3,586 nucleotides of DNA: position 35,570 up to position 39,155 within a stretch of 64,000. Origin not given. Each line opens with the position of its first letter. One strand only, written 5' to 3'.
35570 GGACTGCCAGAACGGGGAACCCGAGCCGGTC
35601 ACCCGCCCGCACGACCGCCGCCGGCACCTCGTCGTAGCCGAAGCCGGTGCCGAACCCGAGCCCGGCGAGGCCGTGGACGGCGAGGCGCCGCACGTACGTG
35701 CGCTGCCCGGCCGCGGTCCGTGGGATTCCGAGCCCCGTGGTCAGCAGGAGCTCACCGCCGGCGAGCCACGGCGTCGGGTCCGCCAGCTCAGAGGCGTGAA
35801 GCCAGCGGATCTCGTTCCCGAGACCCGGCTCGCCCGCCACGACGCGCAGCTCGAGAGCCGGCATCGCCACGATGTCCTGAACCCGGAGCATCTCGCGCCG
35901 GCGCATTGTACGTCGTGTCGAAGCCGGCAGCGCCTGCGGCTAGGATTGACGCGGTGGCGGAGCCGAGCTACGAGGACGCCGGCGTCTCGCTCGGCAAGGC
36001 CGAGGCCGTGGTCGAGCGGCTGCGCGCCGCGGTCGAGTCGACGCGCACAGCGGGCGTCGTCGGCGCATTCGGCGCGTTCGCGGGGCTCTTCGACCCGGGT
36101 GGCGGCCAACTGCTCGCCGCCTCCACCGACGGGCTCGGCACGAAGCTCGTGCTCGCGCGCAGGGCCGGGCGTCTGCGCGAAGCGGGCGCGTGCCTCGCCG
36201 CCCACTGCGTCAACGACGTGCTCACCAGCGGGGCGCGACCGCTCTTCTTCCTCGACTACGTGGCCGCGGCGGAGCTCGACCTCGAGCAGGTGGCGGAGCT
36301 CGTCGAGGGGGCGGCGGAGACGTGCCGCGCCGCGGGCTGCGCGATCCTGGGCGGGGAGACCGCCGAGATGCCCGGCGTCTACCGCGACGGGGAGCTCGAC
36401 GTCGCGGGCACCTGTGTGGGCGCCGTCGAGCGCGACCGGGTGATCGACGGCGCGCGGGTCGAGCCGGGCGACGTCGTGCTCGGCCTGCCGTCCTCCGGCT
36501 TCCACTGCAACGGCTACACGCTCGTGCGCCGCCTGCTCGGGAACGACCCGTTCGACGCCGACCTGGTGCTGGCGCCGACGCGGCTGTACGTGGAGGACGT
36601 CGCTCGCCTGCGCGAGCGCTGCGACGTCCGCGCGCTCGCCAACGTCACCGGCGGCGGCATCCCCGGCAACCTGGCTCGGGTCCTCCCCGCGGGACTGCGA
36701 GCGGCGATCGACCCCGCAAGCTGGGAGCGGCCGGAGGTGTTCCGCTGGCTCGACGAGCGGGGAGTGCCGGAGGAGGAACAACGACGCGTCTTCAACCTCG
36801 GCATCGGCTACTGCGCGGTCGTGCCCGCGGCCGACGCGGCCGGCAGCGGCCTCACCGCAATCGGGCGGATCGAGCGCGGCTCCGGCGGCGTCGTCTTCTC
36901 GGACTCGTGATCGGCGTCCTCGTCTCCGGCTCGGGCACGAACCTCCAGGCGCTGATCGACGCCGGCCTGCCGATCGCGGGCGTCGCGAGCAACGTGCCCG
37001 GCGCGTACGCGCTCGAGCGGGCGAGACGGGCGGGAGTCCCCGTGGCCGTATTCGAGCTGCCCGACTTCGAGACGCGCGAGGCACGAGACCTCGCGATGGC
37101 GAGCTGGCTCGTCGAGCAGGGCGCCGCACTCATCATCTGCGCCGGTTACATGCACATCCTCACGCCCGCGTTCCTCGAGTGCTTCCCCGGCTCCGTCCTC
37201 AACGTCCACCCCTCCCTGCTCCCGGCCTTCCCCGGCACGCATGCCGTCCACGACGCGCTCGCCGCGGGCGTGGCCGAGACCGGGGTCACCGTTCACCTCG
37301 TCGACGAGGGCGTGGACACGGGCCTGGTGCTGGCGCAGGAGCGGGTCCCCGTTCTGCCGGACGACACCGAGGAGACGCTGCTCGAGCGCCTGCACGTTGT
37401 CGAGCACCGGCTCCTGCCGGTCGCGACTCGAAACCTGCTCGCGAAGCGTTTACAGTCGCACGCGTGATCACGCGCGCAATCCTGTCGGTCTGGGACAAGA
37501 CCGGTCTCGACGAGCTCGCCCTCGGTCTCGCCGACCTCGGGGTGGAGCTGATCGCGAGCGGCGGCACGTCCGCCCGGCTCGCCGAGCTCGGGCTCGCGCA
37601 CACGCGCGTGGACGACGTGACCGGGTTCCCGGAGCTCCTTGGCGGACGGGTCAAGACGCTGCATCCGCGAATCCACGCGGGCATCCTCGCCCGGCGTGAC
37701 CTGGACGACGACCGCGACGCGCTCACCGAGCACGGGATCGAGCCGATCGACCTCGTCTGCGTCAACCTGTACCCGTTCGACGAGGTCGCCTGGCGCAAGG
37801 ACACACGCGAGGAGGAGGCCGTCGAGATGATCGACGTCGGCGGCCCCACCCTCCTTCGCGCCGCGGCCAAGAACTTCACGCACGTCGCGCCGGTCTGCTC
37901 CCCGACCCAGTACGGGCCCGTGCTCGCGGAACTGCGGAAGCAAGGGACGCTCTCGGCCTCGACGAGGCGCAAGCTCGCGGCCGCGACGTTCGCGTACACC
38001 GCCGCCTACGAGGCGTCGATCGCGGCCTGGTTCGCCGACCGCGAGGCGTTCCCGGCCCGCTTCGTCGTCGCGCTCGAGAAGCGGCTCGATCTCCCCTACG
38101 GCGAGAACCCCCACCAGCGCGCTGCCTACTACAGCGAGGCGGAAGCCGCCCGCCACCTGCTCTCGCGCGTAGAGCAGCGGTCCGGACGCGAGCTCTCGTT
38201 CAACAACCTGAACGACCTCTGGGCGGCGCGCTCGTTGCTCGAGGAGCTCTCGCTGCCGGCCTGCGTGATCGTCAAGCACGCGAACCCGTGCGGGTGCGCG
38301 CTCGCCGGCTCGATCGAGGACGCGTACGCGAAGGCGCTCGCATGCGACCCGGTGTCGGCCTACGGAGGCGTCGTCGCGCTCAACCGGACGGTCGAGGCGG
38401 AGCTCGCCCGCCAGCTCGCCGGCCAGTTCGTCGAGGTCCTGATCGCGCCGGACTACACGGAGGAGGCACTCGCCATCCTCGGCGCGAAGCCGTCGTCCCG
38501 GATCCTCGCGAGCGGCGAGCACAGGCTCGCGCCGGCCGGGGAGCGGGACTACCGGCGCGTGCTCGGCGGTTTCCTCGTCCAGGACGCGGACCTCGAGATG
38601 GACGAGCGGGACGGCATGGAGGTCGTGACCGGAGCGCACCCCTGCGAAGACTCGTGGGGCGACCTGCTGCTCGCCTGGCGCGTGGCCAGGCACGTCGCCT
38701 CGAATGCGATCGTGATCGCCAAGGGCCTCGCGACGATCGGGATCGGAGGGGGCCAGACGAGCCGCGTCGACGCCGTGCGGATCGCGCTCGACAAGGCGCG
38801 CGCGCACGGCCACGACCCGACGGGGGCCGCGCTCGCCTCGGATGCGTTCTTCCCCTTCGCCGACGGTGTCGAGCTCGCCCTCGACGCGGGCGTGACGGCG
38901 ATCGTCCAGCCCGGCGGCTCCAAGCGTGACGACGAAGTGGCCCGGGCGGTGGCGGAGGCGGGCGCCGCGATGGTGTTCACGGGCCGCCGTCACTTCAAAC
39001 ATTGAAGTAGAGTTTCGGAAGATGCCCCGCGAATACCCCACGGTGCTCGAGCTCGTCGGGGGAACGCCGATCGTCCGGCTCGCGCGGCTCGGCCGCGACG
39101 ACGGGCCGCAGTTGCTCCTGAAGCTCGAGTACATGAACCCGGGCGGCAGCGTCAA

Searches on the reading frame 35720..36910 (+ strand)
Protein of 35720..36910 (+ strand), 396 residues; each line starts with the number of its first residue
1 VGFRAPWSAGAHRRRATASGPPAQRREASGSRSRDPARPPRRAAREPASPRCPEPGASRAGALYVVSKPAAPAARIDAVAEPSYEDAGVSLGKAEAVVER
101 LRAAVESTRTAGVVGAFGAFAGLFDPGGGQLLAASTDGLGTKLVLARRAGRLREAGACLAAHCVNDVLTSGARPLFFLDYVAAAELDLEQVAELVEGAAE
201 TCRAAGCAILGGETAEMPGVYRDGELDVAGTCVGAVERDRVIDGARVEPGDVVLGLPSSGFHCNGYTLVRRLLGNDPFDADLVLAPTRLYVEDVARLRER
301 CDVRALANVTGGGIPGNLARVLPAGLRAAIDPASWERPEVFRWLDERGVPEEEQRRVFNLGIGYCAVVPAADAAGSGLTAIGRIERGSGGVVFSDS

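Call 41: search_protein_families(library=pfam, proteins=[window:35720-36910:+], max_evalue=0.00001)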
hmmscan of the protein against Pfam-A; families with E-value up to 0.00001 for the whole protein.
window:35720-36910:+ (396 aa): 2 families
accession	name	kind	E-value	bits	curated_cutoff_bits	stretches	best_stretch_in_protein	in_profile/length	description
PF00586.29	AIRS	-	1.6e-24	86.9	24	1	121-236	4-112/112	AIR synthase related protein, N-terminal domain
PF02769.27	AIRS_C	-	1.8e-20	74.1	23.1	1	248-374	1-132/156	AIR synthase related protein, C-terminal domain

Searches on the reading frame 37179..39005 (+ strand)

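Call 41: search_protein_families(library=pfam, proteins=[window:37179-39005:+], max_evalue=0.00001)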
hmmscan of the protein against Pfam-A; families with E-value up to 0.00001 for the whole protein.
window:37179-39005:+ (608 aa): 2 families
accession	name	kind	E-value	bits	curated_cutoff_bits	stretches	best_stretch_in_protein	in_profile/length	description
PF01808.24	AICARFT_IMPCHas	-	9.6e-109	364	25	1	229-539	1-311/311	AICARFT/IMPCHase bienzyme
PF02142.27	MGS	-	2.9e-16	59.8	24.1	1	111-224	3-94/94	MGS-like domain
